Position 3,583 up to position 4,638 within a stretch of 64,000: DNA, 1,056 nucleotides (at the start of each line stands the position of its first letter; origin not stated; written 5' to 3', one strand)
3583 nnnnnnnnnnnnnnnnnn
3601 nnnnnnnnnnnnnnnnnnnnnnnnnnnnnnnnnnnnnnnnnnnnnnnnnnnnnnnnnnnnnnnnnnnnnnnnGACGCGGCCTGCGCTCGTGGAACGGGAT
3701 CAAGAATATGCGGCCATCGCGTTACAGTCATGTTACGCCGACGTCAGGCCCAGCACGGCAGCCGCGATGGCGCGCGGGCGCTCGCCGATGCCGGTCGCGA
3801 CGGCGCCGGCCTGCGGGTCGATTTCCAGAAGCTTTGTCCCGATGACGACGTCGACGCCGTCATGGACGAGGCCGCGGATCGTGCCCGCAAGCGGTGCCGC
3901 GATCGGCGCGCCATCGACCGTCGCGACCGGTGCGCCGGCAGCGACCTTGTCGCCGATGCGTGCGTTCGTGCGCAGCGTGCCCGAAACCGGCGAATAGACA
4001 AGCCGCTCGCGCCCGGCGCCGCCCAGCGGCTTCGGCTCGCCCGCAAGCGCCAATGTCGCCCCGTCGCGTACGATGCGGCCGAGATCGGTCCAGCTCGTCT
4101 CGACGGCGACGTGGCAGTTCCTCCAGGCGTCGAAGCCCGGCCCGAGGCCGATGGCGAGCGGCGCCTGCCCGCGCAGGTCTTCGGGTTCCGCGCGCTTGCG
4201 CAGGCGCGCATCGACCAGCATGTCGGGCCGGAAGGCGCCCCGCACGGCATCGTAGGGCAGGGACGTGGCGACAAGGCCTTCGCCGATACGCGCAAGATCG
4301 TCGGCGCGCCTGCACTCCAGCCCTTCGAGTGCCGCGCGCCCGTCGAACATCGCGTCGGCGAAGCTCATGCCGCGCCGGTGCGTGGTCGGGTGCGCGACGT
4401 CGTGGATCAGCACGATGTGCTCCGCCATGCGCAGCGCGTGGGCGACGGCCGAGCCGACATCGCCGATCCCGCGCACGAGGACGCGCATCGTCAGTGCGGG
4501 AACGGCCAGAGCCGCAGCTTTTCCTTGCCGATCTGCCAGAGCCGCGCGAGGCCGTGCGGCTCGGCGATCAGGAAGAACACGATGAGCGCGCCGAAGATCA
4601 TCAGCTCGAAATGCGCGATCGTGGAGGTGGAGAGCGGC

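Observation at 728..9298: Arsenic module inserted inside a Liv-type ABC importer / acyl-CoA ligase operon, next to a YqeB-family gene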

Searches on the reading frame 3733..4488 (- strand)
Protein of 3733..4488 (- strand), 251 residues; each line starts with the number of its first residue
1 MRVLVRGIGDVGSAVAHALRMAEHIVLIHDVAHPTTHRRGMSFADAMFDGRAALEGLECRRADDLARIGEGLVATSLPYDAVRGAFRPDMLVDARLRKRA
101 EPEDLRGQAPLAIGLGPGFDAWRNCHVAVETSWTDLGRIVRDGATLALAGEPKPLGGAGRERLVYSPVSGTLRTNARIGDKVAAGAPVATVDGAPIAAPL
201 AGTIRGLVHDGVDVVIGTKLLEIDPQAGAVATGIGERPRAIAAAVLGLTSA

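Call 9: search_protein_families(library=pfam, proteins=[window:3733-4488:-])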
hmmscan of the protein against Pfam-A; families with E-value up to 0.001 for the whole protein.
window:3733-4488:- (251 aa): 0 families

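Call 10: search_protein_families(library=ncbifam, proteins=[window:3733-4488:-])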
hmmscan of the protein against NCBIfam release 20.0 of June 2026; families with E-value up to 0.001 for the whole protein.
window:3733-4488:- (251 aa): 1 family
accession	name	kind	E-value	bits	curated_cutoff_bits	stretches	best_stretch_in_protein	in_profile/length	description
TIGR03309.1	matur_yqeB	equivalog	4.4e-51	173.8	220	1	3-246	1-250/256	selenium-dependent molybdenum cofactor biosynthesis protein YqeB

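Call 13: find_encoding_contigs(protein=window:3733-4488:-, flank=10000, max_places=8)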
Protein window:3733-4488:- (251 aa): 1 contig read that carries it; 1 place shown.
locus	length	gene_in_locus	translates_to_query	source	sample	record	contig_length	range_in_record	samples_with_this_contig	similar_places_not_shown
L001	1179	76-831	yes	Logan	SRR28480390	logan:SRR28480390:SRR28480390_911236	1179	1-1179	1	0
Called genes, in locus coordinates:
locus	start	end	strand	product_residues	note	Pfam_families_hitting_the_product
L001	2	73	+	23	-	?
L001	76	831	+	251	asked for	-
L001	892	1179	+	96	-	?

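Call 18: find_homologous_proteins(query=window:3733-4488:-)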
Query window:3733-4488:- (251 aa): 434 proteins with E <= 0.001 among 8000 candidates; the best 120 are listed.
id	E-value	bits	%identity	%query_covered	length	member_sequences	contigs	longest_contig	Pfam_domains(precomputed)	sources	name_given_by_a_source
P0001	5.9e-156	535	100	100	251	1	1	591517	-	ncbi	-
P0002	1.1e-131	456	86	100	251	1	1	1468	-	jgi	-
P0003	5.0e-115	401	76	100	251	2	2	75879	-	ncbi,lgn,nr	ncbi:MAG: xanthine dehydrogenase [Proteobacteria bacterium]|nr:xanthine dehydrogenase [Pseudomonadot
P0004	2.4e-114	399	77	100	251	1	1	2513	-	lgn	-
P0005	3.5e-114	398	76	100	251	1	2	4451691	-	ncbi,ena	-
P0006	1.5e-112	393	76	100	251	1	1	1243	-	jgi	jgi:xanthine dehydrogenase accessory factor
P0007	3.4e-112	392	74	100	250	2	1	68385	-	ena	-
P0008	1.6e-110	386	75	100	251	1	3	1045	-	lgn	-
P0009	2.8e-110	386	75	100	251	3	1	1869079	-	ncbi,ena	-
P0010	5.7e-110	385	76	100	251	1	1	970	-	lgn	-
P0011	1.4e-107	377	75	94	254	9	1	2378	-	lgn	-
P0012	1.5e-107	377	74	100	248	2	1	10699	-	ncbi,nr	ncbi:MAG: xanthine dehydrogenase [Rhodospirillales bacterium]|nr:xanthine dehydrogenase [Rhodospiril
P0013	1.7e-107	376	74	100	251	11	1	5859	-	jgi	jgi:xanthine dehydrogenase accessory factor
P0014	2.5e-107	376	72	100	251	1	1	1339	-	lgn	-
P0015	2.8e-107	376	73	100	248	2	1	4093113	-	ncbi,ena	-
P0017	1.6e-105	370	73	95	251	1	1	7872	-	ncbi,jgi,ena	jgi:xanthine dehydrogenase accessory factor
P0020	4.4e-104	365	71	95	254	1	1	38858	-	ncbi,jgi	jgi:xanthine dehydrogenase accessory factor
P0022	8.4e-77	276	57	99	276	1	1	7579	-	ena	-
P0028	1.3e-70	256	53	97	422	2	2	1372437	PF09655.16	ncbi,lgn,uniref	ncbi:nitrate reductase associated protein [Variovorax sp. V116]|uniref:nitrate reductase associated 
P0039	3.2e-69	251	55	100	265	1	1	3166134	-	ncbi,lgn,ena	-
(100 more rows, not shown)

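Call 20: find_encoding_contigs(protein=P0005, flank=10000, max_places=3)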
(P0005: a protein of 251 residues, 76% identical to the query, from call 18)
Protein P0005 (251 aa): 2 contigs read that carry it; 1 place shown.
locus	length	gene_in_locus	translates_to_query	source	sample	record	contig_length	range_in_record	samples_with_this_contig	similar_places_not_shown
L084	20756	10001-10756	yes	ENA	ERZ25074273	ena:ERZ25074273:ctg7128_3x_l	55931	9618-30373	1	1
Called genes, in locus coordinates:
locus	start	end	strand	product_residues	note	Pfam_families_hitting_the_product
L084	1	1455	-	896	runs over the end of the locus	PF00330:Aconitase, PF00694:Aconitase_C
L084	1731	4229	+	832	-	PF22588:dCache_1_like, PF00989:PAS, PF08448:PAS_4, PF13188:PAS_8 (faint), PF13426:PAS_9 (faint), PF12860:PAS_7, PF00512:HisKA, PF02518:HATPase_c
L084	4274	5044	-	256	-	PF00561:Abhydrolase_1, PF12146:Hydrolase_4 (faint), PF12697:Abhydrolase_6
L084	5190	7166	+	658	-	PF00501:AMP-binding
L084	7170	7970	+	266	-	PF00005:ABC_tran, PF12399:BCA_ABC_TP_C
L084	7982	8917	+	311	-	PF02653:BPD_transp_2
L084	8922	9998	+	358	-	PF02653:BPD_transp_2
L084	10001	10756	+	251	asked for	-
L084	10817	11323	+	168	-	PF01451:LMWPc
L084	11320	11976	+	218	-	PF00230:MIP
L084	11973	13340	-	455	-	PF01266:DAO, PF07992:Pyr_redox_2 (weak), PF13450:NAD_binding_8 (weak), PF13738:Pyr_redox_3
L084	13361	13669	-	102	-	PF01022:HTH_5, PF12840:HTH_20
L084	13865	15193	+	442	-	PF13458:Peripla_BP_6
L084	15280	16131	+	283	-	PF00005:ABC_tran, PF13304:AAA_21 (faint)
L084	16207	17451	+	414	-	PF00501:AMP-binding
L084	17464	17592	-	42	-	-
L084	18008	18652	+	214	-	PF00005:ABC_tran, PF02463:SMC_N (faint), PF13304:AAA_21 (faint)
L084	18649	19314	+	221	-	PF03379:CcmB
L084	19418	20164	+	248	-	PF01578:Cytochrom_C_asm, PF27518:CcmC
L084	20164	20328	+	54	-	PF04995:CcmD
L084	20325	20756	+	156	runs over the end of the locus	PF03100:CcmE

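Call 21: find_encoding_contigs(protein=P0003, flank=10000, max_places=3)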
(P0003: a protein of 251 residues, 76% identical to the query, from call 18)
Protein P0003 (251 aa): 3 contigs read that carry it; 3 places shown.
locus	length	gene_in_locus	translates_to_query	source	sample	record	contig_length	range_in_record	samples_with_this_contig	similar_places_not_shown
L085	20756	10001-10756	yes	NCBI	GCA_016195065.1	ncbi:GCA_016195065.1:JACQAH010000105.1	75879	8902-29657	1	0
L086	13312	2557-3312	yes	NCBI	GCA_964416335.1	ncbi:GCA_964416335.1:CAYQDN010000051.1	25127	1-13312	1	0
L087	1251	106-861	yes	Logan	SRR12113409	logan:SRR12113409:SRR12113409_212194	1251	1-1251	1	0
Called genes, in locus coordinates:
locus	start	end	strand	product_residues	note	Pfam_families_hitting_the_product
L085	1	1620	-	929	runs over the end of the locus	PF00330:Aconitase, PF00694:Aconitase_C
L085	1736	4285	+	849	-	PF22588:dCache_1_like, PF00989:PAS, PF08448:PAS_4, PF13426:PAS_9 (faint), PF12860:PAS_7, PF00512:HisKA, PF13581:HATPase_c_2 (faint), PF02518:HATPase_c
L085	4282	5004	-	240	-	PF00561:Abhydrolase_1, PF12697:Abhydrolase_6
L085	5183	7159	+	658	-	PF00501:AMP-binding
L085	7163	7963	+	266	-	PF00005:ABC_tran, PF12399:BCA_ABC_TP_C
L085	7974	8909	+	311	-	PF02653:BPD_transp_2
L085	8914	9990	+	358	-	PF02653:BPD_transp_2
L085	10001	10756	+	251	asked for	-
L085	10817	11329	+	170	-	PF01451:LMWPc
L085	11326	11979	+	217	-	PF00230:MIP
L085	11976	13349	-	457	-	PF01266:DAO (weak), PF01494:FAD_binding_3 (faint), PF07992:Pyr_redox_2, PF13738:Pyr_redox_3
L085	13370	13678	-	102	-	PF01022:HTH_5, PF12840:HTH_20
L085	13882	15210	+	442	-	PF13458:Peripla_BP_6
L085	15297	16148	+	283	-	PF00005:ABC_tran, PF13304:AAA_21 (faint)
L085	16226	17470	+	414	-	PF00501:AMP-binding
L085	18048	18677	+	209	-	PF00005:ABC_tran, PF02463:SMC_N (faint), PF13304:AAA_21 (weak)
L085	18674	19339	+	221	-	PF03379:CcmB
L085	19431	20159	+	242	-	PF01578:Cytochrom_C_asm, PF27518:CcmC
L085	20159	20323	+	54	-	PF04995:CcmD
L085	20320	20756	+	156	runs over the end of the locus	PF03100:CcmE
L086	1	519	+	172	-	?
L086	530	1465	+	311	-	PF02653:BPD_transp_2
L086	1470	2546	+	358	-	PF02653:BPD_transp_2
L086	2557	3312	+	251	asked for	-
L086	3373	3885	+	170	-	PF01451:LMWPc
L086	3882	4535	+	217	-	PF00230:MIP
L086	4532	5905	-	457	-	PF01266:DAO (weak), PF01494:FAD_binding_3 (faint), PF07992:Pyr_redox_2, PF13738:Pyr_redox_3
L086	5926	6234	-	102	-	PF01022:HTH_5, PF12840:HTH_20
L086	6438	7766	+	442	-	PF13458:Peripla_BP_6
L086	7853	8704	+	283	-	PF00005:ABC_tran, PF13304:AAA_21 (faint)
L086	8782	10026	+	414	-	PF00501:AMP-binding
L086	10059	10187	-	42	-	-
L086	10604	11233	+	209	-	PF00005:ABC_tran, PF02463:SMC_N (faint), PF13304:AAA_21 (weak)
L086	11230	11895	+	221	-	PF03379:CcmB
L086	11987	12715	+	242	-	PF01578:Cytochrom_C_asm, PF27518:CcmC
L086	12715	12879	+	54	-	PF04995:CcmD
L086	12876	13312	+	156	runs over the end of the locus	PF03100:CcmE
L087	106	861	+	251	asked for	-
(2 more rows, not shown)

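Call 22: find_encoding_contigs(protein=P0009, flank=10000, max_places=3)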
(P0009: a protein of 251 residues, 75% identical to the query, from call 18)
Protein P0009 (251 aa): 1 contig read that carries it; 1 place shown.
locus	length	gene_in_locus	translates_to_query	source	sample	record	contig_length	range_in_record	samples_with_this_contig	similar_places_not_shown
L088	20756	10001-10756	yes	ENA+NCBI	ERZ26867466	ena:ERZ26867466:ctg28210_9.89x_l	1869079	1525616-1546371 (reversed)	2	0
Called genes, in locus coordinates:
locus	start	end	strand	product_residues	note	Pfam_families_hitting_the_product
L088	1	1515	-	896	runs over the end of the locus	PF00330:Aconitase, PF00694:Aconitase_C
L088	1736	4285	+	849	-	PF02743:dCache_1, PF22588:dCache_1_like, PF00989:PAS, PF08448:PAS_4, PF12860:PAS_7, PF00512:HisKA, PF02518:HATPase_c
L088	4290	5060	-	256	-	PF00561:Abhydrolase_1, PF00756:Esterase (weak), PF12146:Hydrolase_4 (faint), PF12697:Abhydrolase_6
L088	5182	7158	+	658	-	PF00501:AMP-binding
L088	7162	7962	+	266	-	PF00005:ABC_tran, PF12399:BCA_ABC_TP_C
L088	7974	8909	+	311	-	PF02653:BPD_transp_2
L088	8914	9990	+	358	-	PF02653:BPD_transp_2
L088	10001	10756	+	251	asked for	-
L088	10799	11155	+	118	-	PF01022:HTH_5, PF12802:MarR_2 (weak), PF12840:HTH_20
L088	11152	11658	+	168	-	PF01451:LMWPc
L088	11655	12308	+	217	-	PF00230:MIP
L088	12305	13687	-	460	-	PF00890:FAD_binding_2 (faint), PF01266:DAO (weak), PF07992:Pyr_redox_2, PF13450:NAD_binding_8 (weak), PF13738:Pyr_redox_3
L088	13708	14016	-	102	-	PF01022:HTH_5, PF12840:HTH_20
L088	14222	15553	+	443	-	PF13458:Peripla_BP_6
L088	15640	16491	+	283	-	PF00005:ABC_tran, PF13304:AAA_21 (faint)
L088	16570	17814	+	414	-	PF00501:AMP-binding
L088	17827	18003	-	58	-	-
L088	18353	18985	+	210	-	PF00005:ABC_tran, PF02463:SMC_N (faint), PF13304:AAA_21 (weak)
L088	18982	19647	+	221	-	PF01061:ABC2_membrane (weak), PF03379:CcmB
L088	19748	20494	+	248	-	PF01578:Cytochrom_C_asm, PF27518:CcmC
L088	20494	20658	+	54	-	PF04995:CcmD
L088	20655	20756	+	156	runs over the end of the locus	PF03100:CcmE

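Call 23: find_encoding_contigs(protein=P0039, flank=8000, max_places=2)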
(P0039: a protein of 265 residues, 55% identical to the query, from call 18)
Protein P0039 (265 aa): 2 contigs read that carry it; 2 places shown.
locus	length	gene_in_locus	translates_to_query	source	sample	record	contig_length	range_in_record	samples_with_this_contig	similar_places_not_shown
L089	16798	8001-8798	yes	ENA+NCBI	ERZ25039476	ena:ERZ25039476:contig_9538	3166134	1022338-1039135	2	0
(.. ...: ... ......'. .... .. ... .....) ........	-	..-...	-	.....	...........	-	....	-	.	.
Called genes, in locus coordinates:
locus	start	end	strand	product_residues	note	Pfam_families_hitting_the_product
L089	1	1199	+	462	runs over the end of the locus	PF21105:DyP_N, PF20628:Dyp_perox_C (weak)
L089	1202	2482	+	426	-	PF00067:p450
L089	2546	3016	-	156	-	PF10057:MpsC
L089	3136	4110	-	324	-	PF02810:SEC-C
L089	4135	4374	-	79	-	PF09723:Zn_ribbon_8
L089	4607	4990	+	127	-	-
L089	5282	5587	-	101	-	-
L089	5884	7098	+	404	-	PF03453:MoeA_N, PF00994:MoCF_biosynth, PF03454:MoeA_C (weak)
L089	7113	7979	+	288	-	PF27100:DcsG_N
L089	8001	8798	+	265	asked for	-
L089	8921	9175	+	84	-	-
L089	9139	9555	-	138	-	-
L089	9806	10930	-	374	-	PF05974:DUF892, PF26450:DUF8129 (faint)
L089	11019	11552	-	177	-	-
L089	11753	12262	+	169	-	-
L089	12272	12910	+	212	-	-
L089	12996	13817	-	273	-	PF00140:Sigma70_r1_2, PF04542:Sigma70_r2, PF04539:Sigma70_r3, PF04545:Sigma70_r4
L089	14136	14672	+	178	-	-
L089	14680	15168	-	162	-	PF00149:Metallophos (weak), PF12850:Metallophos_2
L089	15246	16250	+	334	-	PF01370:Epimerase, PF01073:3Beta_HSD, PF13460:NAD_binding_10, PF16363:GDP_Man_Dehyd (weak), PF07993:NAD_binding_4 (weak)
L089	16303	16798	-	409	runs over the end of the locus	PF04389:Peptidase_M28 (faint), PF01546:Peptidase_M20, PF07687:M20_dimer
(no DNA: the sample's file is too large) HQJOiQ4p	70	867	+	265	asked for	-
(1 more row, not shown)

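Call 24: find_encoding_contigs(protein=P0028, flank=8000, max_places=2)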
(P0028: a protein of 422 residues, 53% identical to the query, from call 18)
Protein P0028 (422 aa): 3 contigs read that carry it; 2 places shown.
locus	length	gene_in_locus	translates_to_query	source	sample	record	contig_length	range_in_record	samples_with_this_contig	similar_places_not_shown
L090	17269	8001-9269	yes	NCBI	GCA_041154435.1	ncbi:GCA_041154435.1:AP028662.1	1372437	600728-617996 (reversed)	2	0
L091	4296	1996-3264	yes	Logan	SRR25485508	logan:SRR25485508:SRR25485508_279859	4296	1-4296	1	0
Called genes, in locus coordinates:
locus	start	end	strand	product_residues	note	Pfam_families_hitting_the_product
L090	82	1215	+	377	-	PF02746:MR_MLE_N, PF13378:MR_MLE_C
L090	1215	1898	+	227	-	PF03737:RraA-like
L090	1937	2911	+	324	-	PF03401:TctC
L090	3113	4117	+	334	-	PF00126:HTH_1, PF03466:LysR_substrate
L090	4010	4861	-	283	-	PF03328:HpcH_HpaI, PF15617:C-C_Bond_Lyase (faint)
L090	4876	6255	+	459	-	PF02515:CoA_transf_3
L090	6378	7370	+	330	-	PF00126:HTH_1, PF03466:LysR_substrate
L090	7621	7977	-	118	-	PF00126:HTH_1 (weak)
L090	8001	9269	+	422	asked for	PF09655:Nitr_red_assoc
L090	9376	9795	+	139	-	PF02694:UPF0060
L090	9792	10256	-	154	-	PF13411:MerR_1, PF00376:MerR, PF09278:MerR-DNA-bind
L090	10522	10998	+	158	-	-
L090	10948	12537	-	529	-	PF13007:LZ_Tnp_IS66, PF13005:zf-IS66, PF03050:DDE_Tnp_IS66, PF13817:DDE_Tnp_IS66_C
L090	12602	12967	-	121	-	PF05717:TnpB_IS66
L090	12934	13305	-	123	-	PF01527:HTH_Tnp_1 (weak)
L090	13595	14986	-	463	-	PF00171:Aldedh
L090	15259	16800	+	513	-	PF04223:CitF, PF13336:AcetylCoA_hyd_C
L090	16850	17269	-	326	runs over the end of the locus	PF08240:ADH_N, PF00107:ADH_zinc_N, PF13602:ADH_zinc_N_2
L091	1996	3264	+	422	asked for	PF09655:Nitr_red_assoc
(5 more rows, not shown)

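Call 25: find_encoding_contigs(protein=P0022, flank=8000, max_places=2)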
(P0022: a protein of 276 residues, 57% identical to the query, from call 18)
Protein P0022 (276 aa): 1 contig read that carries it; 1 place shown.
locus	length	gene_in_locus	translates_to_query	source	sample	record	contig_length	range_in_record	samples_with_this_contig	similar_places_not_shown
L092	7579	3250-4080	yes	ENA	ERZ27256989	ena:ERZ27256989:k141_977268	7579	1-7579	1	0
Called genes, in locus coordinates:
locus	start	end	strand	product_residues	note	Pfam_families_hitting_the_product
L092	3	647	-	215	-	?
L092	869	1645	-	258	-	PF00106:adh_short, PF08659:KR, PF13561:adh_short_C2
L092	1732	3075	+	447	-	PF00072:Response_reg (weak), PF00990:GGDEF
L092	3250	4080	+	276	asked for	-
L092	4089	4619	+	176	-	PF02776:TPP_enzyme_N (weak)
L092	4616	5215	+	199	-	PF02775:TPP_enzyme_C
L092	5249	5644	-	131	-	PF04828:GFA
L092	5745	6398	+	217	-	PF01323:DSBA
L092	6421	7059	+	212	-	PF02798:GST_N, PF13417:GST_N_3, PF13409:GST_N_2, PF00043:GST_C, PF14497:GST_C_3, PF13410:GST_C_2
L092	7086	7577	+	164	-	?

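Call 26: list_cluster_members(proteins=[P0001, P0003, P0005, P0009, P0015, P0012, P0020, P0007])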
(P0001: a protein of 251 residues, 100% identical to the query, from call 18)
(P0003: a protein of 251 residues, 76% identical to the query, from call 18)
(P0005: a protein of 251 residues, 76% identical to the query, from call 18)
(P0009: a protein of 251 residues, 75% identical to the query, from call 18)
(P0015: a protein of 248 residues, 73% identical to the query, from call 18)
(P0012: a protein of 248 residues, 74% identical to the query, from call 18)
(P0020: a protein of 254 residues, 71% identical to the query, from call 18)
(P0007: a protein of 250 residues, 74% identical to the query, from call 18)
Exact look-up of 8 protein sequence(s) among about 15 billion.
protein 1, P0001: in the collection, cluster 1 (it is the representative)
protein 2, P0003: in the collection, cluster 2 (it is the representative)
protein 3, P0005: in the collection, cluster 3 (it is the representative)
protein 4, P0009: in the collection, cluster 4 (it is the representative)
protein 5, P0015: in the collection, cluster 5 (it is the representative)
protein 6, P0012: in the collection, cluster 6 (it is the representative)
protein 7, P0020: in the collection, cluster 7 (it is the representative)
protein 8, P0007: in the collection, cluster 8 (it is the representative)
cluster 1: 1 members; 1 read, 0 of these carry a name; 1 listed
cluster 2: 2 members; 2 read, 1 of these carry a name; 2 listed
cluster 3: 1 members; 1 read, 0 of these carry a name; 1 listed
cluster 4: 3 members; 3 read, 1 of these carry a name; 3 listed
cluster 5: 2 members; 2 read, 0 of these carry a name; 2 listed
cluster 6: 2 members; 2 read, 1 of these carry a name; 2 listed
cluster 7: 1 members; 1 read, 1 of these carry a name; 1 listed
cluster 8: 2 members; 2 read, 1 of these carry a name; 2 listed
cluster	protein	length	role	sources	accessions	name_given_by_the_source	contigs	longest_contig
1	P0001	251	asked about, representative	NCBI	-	-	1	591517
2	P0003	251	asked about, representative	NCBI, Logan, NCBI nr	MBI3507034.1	MAG: xanthine dehydrogenase [Proteobacteria bacterium] | xanthine dehydrogenase [Pseudomonadota bacterium]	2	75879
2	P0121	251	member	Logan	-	-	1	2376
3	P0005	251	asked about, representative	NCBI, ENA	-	-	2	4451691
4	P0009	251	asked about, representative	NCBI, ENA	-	-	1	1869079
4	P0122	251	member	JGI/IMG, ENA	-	xanthine dehydrogenase accessory factor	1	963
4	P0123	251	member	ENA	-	-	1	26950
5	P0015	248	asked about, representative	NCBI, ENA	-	-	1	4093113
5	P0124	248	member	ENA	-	-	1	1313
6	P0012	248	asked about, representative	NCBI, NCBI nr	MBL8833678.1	MAG: xanthine dehydrogenase [Rhodospirillales bacterium] | xanthine dehydrogenase [Rhodospirillales bacterium]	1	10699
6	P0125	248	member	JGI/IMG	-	-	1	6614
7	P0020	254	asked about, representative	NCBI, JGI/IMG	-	xanthine dehydrogenase accessory factor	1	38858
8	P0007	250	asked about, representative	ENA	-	-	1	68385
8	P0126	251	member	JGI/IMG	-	xanthine dehydrogenase accessory factor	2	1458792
